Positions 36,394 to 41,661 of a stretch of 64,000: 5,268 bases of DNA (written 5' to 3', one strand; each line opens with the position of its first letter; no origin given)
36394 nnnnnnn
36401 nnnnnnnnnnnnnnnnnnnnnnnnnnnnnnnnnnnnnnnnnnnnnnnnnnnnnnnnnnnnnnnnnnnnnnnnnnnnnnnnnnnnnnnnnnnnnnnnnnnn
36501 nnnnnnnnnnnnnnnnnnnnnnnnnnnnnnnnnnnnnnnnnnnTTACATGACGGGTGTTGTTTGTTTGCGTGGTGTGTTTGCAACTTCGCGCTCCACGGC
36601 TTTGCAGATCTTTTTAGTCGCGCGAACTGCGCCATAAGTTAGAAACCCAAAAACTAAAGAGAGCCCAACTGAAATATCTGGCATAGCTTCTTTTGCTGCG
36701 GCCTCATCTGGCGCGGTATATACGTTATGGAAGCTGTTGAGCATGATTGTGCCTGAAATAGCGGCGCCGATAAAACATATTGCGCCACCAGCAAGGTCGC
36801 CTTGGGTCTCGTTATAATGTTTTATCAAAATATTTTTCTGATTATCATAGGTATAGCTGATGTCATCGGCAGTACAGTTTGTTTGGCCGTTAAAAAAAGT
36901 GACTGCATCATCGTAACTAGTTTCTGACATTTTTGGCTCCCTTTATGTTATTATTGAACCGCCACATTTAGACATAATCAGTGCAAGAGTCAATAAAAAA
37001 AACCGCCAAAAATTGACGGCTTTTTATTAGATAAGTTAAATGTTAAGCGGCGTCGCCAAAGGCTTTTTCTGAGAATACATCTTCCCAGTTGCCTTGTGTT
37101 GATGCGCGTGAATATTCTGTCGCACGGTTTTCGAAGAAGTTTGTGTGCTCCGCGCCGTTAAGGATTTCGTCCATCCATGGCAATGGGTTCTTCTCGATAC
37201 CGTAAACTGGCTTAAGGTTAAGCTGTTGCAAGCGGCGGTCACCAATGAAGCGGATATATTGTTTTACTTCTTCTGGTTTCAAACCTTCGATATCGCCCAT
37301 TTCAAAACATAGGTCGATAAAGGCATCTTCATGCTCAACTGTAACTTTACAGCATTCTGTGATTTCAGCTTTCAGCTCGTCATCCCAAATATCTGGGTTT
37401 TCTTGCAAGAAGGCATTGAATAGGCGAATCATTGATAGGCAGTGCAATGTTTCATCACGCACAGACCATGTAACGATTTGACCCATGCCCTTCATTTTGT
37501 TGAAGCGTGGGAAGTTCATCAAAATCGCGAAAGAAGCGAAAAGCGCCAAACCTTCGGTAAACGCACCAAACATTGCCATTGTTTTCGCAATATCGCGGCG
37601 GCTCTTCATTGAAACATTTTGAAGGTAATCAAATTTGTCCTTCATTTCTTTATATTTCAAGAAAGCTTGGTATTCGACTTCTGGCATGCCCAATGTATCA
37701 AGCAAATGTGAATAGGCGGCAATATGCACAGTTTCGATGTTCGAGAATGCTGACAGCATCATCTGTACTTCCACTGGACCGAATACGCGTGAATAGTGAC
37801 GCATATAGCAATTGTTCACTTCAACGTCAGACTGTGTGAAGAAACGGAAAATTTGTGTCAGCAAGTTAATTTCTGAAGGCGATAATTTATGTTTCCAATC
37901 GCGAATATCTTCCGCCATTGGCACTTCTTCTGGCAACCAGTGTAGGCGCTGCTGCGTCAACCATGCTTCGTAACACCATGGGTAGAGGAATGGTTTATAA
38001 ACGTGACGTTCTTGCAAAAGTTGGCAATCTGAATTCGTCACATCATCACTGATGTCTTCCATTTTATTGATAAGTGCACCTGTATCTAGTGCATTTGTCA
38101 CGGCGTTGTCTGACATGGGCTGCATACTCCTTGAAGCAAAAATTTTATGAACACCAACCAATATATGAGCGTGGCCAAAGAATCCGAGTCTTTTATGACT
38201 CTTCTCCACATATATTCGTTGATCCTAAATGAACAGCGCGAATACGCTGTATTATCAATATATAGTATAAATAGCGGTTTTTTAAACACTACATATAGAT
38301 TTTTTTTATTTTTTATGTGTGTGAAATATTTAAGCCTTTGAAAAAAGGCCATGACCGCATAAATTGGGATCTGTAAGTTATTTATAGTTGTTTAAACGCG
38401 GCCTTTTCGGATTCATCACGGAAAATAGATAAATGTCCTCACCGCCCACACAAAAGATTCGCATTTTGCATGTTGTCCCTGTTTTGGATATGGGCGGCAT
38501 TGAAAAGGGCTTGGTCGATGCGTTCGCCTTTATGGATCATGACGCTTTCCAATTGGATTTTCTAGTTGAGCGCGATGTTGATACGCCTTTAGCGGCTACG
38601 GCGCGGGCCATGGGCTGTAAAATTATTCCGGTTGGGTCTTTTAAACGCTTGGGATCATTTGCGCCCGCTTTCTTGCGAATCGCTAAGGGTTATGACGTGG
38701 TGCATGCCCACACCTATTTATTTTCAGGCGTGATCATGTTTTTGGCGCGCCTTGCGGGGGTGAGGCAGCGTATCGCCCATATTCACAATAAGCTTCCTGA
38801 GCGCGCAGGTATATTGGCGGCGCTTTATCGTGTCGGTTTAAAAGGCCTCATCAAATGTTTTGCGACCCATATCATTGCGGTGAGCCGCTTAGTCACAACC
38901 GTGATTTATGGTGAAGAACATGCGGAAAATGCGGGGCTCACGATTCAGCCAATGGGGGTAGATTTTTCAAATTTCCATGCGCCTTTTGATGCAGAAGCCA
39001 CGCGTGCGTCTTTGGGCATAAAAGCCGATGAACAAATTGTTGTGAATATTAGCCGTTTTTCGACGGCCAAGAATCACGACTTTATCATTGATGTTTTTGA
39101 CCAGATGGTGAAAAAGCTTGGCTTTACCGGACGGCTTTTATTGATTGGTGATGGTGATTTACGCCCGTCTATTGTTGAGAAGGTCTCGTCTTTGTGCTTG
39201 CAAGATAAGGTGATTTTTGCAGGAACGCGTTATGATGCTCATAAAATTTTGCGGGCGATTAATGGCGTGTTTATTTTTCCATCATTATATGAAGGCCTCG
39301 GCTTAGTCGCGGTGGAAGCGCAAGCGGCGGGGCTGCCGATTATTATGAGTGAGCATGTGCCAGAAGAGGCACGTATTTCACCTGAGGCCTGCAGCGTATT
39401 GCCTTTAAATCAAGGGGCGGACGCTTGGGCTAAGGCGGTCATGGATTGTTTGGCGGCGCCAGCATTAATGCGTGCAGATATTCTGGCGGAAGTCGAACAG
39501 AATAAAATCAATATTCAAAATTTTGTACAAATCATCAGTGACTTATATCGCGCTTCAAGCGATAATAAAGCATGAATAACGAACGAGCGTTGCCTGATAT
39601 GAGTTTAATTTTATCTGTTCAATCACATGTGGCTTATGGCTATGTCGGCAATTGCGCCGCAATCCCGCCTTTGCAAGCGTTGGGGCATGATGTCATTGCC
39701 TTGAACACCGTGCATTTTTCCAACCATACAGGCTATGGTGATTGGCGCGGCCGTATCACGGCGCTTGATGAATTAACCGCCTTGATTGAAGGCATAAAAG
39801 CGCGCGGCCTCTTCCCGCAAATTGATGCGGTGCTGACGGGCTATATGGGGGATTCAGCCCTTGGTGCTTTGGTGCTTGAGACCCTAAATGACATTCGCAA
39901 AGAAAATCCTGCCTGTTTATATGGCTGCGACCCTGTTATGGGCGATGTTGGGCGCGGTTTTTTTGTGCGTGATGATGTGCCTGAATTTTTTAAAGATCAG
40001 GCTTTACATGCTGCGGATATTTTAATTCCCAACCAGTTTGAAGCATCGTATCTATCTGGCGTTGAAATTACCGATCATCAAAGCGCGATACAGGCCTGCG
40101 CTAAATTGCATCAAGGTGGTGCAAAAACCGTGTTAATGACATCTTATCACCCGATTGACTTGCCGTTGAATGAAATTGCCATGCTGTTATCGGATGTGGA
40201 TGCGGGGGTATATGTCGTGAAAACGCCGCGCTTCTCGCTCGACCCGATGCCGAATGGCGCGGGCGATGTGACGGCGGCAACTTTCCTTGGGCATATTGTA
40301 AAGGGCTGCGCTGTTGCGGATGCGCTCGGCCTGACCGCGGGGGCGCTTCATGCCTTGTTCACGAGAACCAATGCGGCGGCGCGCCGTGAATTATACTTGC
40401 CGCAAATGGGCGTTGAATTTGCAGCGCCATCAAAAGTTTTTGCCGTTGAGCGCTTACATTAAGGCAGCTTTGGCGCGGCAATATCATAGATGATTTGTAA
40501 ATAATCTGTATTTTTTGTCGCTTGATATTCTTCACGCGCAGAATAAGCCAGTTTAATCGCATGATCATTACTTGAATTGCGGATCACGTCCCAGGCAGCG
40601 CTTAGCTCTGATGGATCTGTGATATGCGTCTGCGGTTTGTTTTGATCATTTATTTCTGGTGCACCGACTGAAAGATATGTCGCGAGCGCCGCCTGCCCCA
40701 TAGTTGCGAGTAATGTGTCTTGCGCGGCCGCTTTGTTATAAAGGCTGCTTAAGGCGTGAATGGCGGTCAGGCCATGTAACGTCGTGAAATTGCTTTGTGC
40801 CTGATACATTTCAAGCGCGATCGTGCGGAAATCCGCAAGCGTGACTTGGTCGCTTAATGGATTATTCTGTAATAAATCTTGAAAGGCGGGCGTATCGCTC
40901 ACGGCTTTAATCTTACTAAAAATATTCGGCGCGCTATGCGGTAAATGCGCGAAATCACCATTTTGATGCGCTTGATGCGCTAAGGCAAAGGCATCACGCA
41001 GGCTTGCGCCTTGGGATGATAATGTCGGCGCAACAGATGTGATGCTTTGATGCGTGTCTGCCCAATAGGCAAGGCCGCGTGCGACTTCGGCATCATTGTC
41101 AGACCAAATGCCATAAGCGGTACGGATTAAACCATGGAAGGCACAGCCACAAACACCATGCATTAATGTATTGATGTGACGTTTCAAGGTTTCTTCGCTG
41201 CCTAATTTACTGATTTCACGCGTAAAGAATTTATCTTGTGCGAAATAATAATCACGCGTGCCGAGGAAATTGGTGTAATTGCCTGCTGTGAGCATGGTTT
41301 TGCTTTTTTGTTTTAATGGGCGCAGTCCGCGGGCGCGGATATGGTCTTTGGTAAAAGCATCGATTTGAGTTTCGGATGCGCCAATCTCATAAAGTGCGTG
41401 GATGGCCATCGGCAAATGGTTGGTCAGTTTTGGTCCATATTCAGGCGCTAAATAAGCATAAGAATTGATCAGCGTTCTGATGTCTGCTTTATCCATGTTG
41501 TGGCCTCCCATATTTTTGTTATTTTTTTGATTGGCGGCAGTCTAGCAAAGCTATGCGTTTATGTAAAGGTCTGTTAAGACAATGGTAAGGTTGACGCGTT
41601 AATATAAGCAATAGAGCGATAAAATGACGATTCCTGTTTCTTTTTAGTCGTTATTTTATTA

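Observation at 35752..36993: Tandem triplication of an unrecognised ~125-aa two-TM protein family with its own promoter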

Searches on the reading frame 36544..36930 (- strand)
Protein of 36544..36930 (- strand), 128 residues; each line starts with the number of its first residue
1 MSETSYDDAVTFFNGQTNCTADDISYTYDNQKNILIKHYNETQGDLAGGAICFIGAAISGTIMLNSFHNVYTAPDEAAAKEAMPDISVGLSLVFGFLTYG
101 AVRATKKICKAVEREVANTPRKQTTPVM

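Call 3: search_protein_families(library=pfam, proteins=[window:36544-36930:-], max_evalue=1)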
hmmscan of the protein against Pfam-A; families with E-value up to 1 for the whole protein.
window:36544-36930:- (128 aa): 0 families

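Call 4: search_protein_families(library=ncbifam, proteins=[window:36544-36930:-], max_evalue=1)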
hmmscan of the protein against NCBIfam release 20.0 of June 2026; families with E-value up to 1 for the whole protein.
window:36544-36930:- (128 aa): 0 families

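Call 7: search_protein_families(library=phrogs, proteins=[window:36544-36930:-], max_evalue=1)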
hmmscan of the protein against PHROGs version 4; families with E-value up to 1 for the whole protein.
window:36544-36930:- (128 aa): 1 family
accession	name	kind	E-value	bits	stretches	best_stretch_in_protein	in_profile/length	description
phrog_38623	-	unknown function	0.11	13.3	1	55-79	45-69/146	-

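Call 8: search_protein_families(library=padloc, proteins=[window:36544-36930:-], max_evalue=1)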
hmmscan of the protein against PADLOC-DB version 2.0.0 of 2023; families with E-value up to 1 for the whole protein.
window:36544-36930:- (128 aa): 0 families

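Call 31: find_homologous_proteins(query=A3, max_evalue=0.01)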
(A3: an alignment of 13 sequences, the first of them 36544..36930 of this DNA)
Query A3 (13 sequences) (128 aa, profile of the alignment): 8 proteins with E <= 0.01 among 4287 candidates.
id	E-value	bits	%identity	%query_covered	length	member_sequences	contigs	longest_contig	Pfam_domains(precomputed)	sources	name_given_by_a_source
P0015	1.6e-47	179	100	100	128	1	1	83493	-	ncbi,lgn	-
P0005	2.5e-46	175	83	100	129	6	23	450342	-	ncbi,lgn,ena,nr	ncbi:MAG: hypothetical protein VX740_07340 [Pseudomonadota bacterium]|nr:hypothetical protein [Pseud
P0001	6.7e-46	174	31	100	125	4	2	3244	-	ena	-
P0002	1.7e-45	172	31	100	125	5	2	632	-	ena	-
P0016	3.6e-45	171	87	100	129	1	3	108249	-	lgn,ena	-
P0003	5.8e-43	164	34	91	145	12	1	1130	-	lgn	-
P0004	5.5e-42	161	33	91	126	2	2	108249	-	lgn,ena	-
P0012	1.4e-32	131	-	-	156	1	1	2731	-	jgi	jgi:hypothetical protein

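Call 40: predict_structure(alignment_id=A4)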
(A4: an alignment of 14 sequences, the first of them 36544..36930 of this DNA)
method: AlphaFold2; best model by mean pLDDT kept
length: 128 residues; sequences in the alignment: 14
mean_pLDDT: 56.7   pTM: 0.37
mean pLDDT of the five models: 56.7, 50.1, 49.6, 49.2, 45.7
residues with pLDDT >= 90: 0; 70-90: 25; 50-70: 56; < 50: 47
segments of 3 or more residues with pLDDT < 50: 45-71, 79-81, 83-87, 122-128
pLDDT, mean of each block of 10 residues (from residue 1): 61 69 73 70 50 44 47 49 48 53 63 64 45
secondary structure, 60 per line:
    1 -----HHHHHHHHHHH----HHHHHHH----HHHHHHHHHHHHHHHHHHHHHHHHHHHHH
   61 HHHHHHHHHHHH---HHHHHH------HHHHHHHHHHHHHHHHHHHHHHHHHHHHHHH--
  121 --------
elements in order: H6-16 H21-27 H32-72 H76-81 H88-118

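Call 41: search_solved_structures(query=A4, max_evalue=10, show_alignments=2)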
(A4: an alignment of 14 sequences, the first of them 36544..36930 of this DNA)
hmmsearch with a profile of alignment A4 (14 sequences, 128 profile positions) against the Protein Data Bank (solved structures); distinct sequences matched with E-value up to 10: 0.
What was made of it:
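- On Solved structures: The profile against PDB sequences gave 0 hits at E<=10 (call 41).
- Tried and rejected: A family profile against PDB sequences gave nothing (call 41).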

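Call 42: search_protein_families(library=pfam, alignment_id=A4, max_evalue=10)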
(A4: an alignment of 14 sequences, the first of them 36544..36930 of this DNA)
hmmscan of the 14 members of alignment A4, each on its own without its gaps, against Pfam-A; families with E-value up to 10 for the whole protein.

A. member 1, window:36544-36930:- (128 aa): 0 families

B. families by the number of members that match (of 14 scanned): 12 families
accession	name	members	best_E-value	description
PF08534.16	Redoxin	2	0.013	Redoxin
PF21659.2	Flavi_E_stem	1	0.012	Flavivirus envelope glycoprotein E, stem/anchor domain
PF11780.13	DUF3318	1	0.013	Protein of unknown function (DUF3318)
PF11368.13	DUF3169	1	0.016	Protein of unknown function (DUF3169)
PF00515.34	TPR_1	1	0.042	Tetratricopeptide repeat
PF07056.16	DUF1335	1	0.066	Protein of unknown function (DUF1335)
PF00960.24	Neocarzinostat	1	0.081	Neocarzinostatin family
PF16560.10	SAPI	1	0.099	Putative mobile pathogenicity island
PF10821.13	DUF2567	1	0.1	Protein of unknown function (DUF2567)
PF14023.12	Bestrophin-like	1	0.11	Bestrophin-like domain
PF07719.23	TPR_2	1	0.18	Tetratricopeptide repeat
PF13181.12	TPR_8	1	3.6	Tetratricopeptide repeat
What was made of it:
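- On Any curated protein family (Pfam-A, NCBIfam, PHROGs, PADLOC): Scanning all 14 members gave only scattered hits in one or two members each (call 42).
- Closest known: YD / RHS repeat. Different: There is no Pfam RHS_repeat hit (calls 3, 42).
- There is no Pfam hit to DUF883 or any other family (calls 3, 42).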

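Call 45: fold_search(model_id=the predicted structure, library=pdb)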
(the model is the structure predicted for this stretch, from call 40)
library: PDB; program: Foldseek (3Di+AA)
matches with E <= 10: 114; with E <= 0.001: 0
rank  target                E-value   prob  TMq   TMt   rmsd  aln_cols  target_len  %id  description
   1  9rai_f                1.3e+00  0.09  0.21  0.06  12.9       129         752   12  Structure of the S.aureus MecA/ClpC/ClpP degradation system (released 2025-09-10)
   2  6blj_A                2.1e+00  0.09  0.25  0.11  10.5       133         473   13  Crystal structure of cytoplasmic Serine-tRNA ligase from Naegleria fowleri in complex with AMP (released 2017-12-20)
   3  7nsu_D                2.1e+00  0.06  0.21  0.09  15.8       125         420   16  ColicinE9 intact translocation complex (released 2021-08-11)
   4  4l1b_B                2.2e+00  0.06  0.22  0.12  19.1       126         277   11  Crystal Structure of p110alpha complexed with niSH2 of p85alpha (released 2014-01-01)
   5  6nct_B                2.2e+00  0.04  0.18  0.12  19.2       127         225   13  Structure of p110alpha/niSH2 - vector data collection (released 2019-02-06)
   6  5j0l_B                2.4e+00  0.33  0.43  0.45   7.6       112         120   13  De novo design of protein homo-oligomers with modular hydrogen bond network-mediated specificity (released 2016-07-06)
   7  4waf_B                2.4e+00  0.07  0.24  0.16  19.2       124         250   10  Crystal Structure of a novel tetrahydropyrazolo[1,5-a]pyrazine in an engineered PI3K alpha (released 2014-12-31)
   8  8zre_A                2.7e+00  0.10  0.30  0.28  12.4       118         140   12  HBcAg-D4 Fab complex (released 2024-11-13)
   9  8sbj_B                2.7e+00  0.08  0.27  0.17  19.1       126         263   13  Co-structure Phosphatidylinositol 4,5-bisphosphate 3-kinase catalytic subunit alpha isoform complexed with brain penet (released 2023-07-19)
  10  3thg                  2.8e+00  0.13  0.24  0.29   7.6        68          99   13  Crystal structure of the creosote Rubisco activase C-domain (released 2011-08-31)
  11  5j0l_A                3.0e+00  0.18  0.36  0.35   9.5       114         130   11  De novo design of protein homo-oligomers with modular hydrogen bond network-mediated specificity (released 2016-07-06)
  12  6htx_B                3.3e+00  0.10  0.30  0.26  12.6       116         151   11  WT Hepatitis B core protein capsid (released 2018-12-26)
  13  7sqc_1H               3.3e+00  0.08  0.24  0.17  19.9       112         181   13  Ciliary C1 central pair apparatus isolated from Chlamydomonas reinhardtii (released 2022-04-13)
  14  5sxb_B                3.3e+00  0.08  0.28  0.20  18.3       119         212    9  Crystal Structure of PI3Kalpha in complex with fragment 23 (released 2017-02-15)
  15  9lwq_B                3.3e+00  0.05  0.24  0.17  18.3       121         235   10  Cryo-EM structure of PI3Kalpha in complex with compound UCL-TRO-1938 (released 2025-10-01)
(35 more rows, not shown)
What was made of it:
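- On Solved structures: The best Foldseek PDB hit has E 1.3 and consists of generic helical hairpins (call 45).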

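Call 56: find_related_loci(query=A4, collection=viral_contigs, flank=5000)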
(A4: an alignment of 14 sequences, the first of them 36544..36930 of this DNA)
Query A4 (128 aa) in viral_contigs; peptide patterns used: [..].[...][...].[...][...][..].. (x = any residue, [..] = any of these).
27 stretches matched a pattern, but none encodes a relative of the query by tblastn (E <= 1e-3).
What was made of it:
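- On Holins: No relatives were found in viral contigs (call 56).
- No relative was found in viral contigs (call 56).
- Tried and rejected: A viral contig scan found no relatives (call 56).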

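Call 57: find_related_loci(query=A4, collection=metagenome_contigs, flank=5000)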
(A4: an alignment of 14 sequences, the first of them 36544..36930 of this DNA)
Query A4 (128 aa) in metagenome_contigs; peptide patterns used: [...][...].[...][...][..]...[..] (x = any residue, [..] = any of these).
370 stretches matched a pattern; 2 encode a relative of the query (tblastn E <= 1e-3); 2 distinct loci.
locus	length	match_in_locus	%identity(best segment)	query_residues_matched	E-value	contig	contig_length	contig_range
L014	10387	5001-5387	83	1-128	9e-74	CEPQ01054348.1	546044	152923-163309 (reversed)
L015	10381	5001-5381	42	2-128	6e-30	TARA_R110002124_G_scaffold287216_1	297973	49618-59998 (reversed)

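Call 71: fold_search(model_id=the predicted structure, library=viral)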
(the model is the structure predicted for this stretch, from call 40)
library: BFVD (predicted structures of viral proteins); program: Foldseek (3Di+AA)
matches with E <= 10: 162; with E <= 0.001: 0
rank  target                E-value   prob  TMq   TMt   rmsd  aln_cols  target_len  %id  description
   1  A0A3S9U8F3            6.5e-01  0.21  0.29  0.21  16.2       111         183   17  (no name in the UniProt tables at hand)
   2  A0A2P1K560            1.6e+00  0.10  0.25  0.18  13.2       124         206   12  (no name in the UniProt tables at hand)
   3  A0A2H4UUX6            1.6e+00  0.20  0.37  0.10  12.6       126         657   10  Cas12f1-like TNB domain-containing protein [Bodo saltans virus]
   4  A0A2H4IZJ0            1.7e+00  0.16  0.30  0.18  11.2       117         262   14  Uncharacterized protein [uncultured Caudovirales phage]
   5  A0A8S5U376            1.7e+00  0.13  0.30  0.26  10.9       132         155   14  Uncharacterized protein [Siphoviridae sp. ctoyo6]
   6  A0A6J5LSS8            1.7e+00  0.09  0.24  0.14  20.2       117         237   14  Internal virion protein [uncultured Caudovirales phage]
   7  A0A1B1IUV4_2          2.2e+00  0.13  0.33  0.05  15.9       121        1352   15  (no name in the UniProt tables at hand)
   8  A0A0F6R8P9            2.3e+00  0.18  0.34  0.28  10.7       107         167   19  Uncharacterized protein [Escherichia coli O157 typing phage 11]
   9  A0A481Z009            2.3e+00  0.10  0.28  0.16  15.6       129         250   18  Uncharacterized protein [Mimivirus LCMiAC01]
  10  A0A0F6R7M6            2.5e+00  0.20  0.37  0.40  10.0       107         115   21  Transmembrane protein [Sinorhizobium phage phiM9]
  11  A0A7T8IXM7            2.5e+00  0.18  0.42  0.06  16.8       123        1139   11  (no name in the UniProt tables at hand)
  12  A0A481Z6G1            2.5e+00  0.08  0.23  0.20  15.2       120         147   13  Uncharacterized protein [Pithovirus LCPAC104]
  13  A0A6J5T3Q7            2.5e+00  0.07  0.26  0.18  17.7       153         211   10  Uncharacterized protein [uncultured Caudovirales phage]
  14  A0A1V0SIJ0            2.5e+00  0.06  0.24  0.13  21.5       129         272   11  Uncharacterized protein [Klosneuvirus KNV1]
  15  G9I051                2.6e+00  0.08  0.25  0.28  12.9       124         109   14  11k virion structural protein [Helicoverpa zea nudivirus 2]
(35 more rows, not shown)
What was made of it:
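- On 2-TM effectors of anti-phage defence systems (e.g. SLATT): A SLATT-like viral fold hit at E 4.1 is noise (call 71).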

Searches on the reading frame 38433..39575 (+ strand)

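Call 78: search_protein_families(library=pfam, proteins=[window:38433-39575:+], max_evalue=0.01)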
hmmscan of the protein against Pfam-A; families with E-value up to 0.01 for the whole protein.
window:38433-39575:+ (380 aa): 5 families
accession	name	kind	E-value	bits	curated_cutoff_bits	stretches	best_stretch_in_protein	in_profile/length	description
PF00534.26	Glycos_transf_1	-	2.2e-22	79.8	26.4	1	188-342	3-158/172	Glycosyl transferases group 1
PF13692.12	Glyco_trans_1_4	-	8.8e-21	75.1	27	1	201-340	2-140/142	Glycosyl transferases group 1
PF13579.12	Glyco_trans_4_4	-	5.8e-09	36.9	29.7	1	56-152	39-136/158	Glycosyl transferase 4-like domain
PF13439.12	Glyco_transf_4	-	3.2e-08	34.2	28.5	1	21-177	2-167/170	Glycosyltransferase Family 4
PF20706.3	GT4-conflict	-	6.9e-06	25.7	26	1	278-308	283-313/385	Family 4 Glycosyltransferase in conflict systems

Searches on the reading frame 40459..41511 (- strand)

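Call 78: search_protein_families(library=pfam, proteins=[window:40459-41511:-], max_evalue=0.01)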
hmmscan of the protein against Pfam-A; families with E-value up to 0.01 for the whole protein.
window:40459-41511:- (350 aa): 1 family
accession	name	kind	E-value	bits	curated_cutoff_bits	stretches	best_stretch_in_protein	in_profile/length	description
PF14027.11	Questin_oxidase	-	7.2e-30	105.2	27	1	30-324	2-339/340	Questin oxidase-like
